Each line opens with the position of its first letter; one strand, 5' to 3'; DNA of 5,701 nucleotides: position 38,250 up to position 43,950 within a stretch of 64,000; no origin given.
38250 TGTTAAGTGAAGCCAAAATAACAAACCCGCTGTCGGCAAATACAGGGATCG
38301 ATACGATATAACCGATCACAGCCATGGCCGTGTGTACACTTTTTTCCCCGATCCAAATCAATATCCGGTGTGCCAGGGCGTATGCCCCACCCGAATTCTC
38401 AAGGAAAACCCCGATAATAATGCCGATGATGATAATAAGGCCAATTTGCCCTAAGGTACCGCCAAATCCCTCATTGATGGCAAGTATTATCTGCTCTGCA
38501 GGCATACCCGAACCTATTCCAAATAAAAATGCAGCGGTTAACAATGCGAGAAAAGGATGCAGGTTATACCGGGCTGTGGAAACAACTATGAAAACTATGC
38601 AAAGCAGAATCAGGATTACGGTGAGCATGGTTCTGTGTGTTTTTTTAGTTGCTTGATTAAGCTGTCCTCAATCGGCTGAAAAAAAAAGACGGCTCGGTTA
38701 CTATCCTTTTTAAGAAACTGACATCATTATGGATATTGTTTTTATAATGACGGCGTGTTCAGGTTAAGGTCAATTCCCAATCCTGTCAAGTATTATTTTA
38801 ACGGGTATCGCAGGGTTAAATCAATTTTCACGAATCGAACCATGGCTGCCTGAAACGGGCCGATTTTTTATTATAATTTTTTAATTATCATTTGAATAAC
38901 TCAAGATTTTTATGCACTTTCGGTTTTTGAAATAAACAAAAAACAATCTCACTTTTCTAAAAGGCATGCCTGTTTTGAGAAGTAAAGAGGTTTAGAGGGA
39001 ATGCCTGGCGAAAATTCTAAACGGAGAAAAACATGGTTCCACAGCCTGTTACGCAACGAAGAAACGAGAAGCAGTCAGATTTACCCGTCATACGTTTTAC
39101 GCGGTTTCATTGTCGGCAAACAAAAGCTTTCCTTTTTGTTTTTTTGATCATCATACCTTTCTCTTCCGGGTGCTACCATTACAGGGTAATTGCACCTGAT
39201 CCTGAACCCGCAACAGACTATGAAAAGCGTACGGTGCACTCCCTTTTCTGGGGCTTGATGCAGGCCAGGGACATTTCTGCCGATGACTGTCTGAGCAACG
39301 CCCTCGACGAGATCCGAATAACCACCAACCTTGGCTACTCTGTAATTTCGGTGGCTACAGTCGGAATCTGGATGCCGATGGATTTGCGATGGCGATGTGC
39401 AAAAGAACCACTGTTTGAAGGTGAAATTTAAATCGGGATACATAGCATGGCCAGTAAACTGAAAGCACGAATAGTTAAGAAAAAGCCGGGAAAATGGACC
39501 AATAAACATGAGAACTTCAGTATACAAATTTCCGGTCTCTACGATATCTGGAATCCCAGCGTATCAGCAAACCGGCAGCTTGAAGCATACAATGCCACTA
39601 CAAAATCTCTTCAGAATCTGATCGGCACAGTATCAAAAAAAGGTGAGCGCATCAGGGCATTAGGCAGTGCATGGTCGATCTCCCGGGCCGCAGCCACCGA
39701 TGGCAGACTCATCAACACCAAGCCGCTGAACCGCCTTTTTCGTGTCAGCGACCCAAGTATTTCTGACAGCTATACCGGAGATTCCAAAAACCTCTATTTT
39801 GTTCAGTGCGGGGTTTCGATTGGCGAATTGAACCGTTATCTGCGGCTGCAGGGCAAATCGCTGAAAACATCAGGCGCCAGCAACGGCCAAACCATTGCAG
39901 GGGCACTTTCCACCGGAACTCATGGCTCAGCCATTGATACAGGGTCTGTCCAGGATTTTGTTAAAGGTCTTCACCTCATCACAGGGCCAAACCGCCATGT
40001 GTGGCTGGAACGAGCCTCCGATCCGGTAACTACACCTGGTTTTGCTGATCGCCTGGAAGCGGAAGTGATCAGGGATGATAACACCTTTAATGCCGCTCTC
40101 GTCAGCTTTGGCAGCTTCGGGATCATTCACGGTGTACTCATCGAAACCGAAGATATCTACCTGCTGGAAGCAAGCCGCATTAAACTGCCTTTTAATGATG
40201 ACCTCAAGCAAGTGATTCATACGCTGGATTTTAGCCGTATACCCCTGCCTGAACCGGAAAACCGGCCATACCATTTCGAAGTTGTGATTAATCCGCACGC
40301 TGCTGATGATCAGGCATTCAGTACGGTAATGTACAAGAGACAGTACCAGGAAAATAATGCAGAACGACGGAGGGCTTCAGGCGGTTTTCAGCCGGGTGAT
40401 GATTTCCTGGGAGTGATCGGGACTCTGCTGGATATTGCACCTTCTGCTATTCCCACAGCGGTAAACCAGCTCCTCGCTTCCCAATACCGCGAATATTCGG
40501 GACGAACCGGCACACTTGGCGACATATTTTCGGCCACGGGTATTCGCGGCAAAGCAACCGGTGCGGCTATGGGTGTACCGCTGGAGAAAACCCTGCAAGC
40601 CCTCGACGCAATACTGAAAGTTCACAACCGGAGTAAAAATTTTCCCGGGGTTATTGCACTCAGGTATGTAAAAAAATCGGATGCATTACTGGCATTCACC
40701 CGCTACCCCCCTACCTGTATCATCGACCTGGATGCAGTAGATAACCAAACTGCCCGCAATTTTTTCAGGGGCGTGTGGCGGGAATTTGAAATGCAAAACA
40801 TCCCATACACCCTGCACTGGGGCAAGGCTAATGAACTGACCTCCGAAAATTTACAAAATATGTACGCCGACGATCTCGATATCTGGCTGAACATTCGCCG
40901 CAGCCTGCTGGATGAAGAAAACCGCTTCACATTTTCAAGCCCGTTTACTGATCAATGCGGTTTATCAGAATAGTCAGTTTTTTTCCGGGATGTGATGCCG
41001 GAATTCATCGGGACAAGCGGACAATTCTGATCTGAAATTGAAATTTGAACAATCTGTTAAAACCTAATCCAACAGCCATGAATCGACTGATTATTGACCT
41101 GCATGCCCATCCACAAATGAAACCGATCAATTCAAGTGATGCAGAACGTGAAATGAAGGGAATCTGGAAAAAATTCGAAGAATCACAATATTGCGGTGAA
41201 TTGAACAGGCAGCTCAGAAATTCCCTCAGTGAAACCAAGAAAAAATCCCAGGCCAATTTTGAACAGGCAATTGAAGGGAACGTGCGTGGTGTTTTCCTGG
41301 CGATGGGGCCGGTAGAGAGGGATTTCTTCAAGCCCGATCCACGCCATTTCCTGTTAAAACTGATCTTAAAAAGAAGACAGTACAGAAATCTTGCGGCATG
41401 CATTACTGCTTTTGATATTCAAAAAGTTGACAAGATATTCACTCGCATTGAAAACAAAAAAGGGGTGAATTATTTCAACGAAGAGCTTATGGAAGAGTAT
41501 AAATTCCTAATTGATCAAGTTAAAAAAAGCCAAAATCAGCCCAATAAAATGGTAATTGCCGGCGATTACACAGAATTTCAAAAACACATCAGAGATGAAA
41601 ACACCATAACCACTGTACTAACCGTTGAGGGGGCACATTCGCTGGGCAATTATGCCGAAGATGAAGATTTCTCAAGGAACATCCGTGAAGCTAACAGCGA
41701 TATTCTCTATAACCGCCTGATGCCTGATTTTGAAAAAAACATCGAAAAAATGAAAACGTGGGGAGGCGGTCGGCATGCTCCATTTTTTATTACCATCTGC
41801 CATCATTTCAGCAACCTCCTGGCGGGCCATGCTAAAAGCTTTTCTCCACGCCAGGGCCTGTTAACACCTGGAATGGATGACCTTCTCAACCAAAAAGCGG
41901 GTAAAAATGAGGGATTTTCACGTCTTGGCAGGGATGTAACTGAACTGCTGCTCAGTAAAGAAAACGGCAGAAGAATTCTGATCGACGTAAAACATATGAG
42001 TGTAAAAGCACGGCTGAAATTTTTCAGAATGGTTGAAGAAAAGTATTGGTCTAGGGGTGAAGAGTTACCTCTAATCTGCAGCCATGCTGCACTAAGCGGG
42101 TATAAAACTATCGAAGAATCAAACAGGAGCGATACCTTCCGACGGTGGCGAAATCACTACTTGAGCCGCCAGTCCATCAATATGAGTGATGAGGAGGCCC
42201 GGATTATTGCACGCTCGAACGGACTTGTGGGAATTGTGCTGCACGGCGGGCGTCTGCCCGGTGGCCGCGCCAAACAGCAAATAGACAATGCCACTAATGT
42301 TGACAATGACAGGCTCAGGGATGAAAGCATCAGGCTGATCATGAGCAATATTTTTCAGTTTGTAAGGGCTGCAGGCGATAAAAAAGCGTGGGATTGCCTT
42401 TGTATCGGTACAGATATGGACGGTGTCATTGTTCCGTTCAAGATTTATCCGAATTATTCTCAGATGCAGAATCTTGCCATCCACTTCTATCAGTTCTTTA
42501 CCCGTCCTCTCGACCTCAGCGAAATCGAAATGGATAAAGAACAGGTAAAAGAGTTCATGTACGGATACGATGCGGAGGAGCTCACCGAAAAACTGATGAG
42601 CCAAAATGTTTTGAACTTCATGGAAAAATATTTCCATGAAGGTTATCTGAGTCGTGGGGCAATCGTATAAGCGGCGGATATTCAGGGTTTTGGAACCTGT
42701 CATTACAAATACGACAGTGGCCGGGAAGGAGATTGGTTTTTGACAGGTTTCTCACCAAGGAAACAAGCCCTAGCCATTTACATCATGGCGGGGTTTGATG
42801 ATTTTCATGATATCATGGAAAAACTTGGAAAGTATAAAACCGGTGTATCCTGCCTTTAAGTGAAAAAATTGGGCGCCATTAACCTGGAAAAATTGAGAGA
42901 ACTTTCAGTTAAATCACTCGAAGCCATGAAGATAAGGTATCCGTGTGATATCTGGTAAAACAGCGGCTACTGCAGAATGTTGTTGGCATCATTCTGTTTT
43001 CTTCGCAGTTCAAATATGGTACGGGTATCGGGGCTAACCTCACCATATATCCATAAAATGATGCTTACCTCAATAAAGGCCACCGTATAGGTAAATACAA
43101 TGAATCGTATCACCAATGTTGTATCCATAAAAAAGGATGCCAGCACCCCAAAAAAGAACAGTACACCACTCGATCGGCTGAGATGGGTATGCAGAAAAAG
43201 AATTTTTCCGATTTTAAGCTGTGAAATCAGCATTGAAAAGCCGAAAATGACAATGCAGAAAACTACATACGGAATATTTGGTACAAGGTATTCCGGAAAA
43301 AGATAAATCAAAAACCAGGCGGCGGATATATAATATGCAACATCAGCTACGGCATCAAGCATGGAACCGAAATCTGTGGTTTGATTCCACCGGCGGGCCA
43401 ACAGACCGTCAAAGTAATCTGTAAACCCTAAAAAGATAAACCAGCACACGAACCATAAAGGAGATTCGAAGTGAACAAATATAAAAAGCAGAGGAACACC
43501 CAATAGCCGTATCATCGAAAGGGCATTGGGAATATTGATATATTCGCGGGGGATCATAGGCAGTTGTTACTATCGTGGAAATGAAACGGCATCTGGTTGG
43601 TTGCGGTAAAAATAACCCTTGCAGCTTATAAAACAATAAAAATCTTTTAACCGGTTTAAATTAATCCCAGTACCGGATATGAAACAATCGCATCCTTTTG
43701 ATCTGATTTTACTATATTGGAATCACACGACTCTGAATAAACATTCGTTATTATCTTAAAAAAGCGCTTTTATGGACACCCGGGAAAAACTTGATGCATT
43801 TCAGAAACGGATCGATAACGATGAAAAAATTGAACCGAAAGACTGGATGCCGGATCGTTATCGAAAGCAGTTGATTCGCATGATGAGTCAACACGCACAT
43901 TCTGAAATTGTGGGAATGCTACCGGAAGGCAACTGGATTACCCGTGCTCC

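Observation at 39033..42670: Candidate undescribed system: Bor-like lipoprotein, non-covalent ALO-like FAD oxidoreductase and M19-like amidohydrolase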

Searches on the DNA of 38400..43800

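Call 90: search_rna_families(source=window, start=38400, end=43800, threshold=evalue, max_evalue=1)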
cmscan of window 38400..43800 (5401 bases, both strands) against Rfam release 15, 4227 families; matches with E-value up to 1: 0.
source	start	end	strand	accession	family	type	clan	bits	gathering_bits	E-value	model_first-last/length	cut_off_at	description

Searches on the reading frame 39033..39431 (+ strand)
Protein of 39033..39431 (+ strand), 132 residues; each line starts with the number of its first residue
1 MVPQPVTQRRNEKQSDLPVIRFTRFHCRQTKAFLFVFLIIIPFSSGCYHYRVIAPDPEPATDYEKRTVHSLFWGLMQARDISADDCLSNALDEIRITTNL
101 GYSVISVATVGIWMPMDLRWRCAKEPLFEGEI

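Call 3: search_protein_families(library=pfam, proteins=[window:39033-39431:+], max_evalue=0.01)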
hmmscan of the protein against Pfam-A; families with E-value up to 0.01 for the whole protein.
window:39033-39431:+ (132 aa): 1 family
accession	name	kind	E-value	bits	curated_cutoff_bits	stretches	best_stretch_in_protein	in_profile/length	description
PF06291.16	Lambda_Bor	-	0.00026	21.5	25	1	59-122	11-75/75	Bor protein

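Call 4: search_protein_families(library=ncbifam, proteins=[window:39033-39431:+], max_evalue=0.01)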
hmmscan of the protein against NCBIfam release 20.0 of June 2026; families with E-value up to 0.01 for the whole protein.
window:39033-39431:+ (132 aa): 0 families

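Call 25: search_protein_families(library=padloc, proteins=[window:39033-39431:+], max_evalue=0.1)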
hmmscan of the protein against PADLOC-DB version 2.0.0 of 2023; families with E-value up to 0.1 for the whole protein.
window:39033-39431:+ (132 aa): 0 families

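Call 70: search_protein_families(library=pfam, alignment_id=A4, max_evalue=0.01)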
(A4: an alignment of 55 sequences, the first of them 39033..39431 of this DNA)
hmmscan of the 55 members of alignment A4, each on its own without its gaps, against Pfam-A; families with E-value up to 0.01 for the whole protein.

A. member 1, window:39033-39431:+ (132 aa): 1 family
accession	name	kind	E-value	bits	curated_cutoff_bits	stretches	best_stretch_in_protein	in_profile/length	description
PF06291.16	Lambda_Bor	-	0.00026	21.5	25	1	59-122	11-75/75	Bor protein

B. families by the number of members that match (of 55 scanned): 2 families
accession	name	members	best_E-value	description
PF06291.16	Lambda_Bor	54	2.1e-10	Bor protein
PF14487.12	DarT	2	0.0024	ssDNA thymidine ADP-ribosyltransferase, DarT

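Call 71: search_solved_structures(query=A4, max_evalue=1)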
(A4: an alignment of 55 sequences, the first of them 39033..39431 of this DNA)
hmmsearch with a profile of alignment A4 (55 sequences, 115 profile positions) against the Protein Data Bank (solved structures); distinct sequences matched with E-value up to 1: 0.

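Call 96: search_dna_similar(query=window:39033-39431:+, collection=phages, mode=protein, max_evalue=10, max_rows=8)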
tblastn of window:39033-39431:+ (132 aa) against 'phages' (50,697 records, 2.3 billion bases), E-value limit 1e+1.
Records with a match: 2; places in all: 2; records where one place covers at least 80% of the query: 0.
Best place of each record, by identity: <60% 2.
By first word of the organism name: Bacteriophage 2.
By host as written in the record: - 2.
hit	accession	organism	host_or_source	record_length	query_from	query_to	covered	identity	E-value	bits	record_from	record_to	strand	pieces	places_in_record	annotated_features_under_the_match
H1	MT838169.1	Bacteriophage sp.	human fecal samples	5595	44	128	64%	29.1%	8e+0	32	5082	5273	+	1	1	record has no annotation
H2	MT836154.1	Bacteriophage sp.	human fecal samples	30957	8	36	22%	41.4%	3e+0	33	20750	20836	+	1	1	record has no annotation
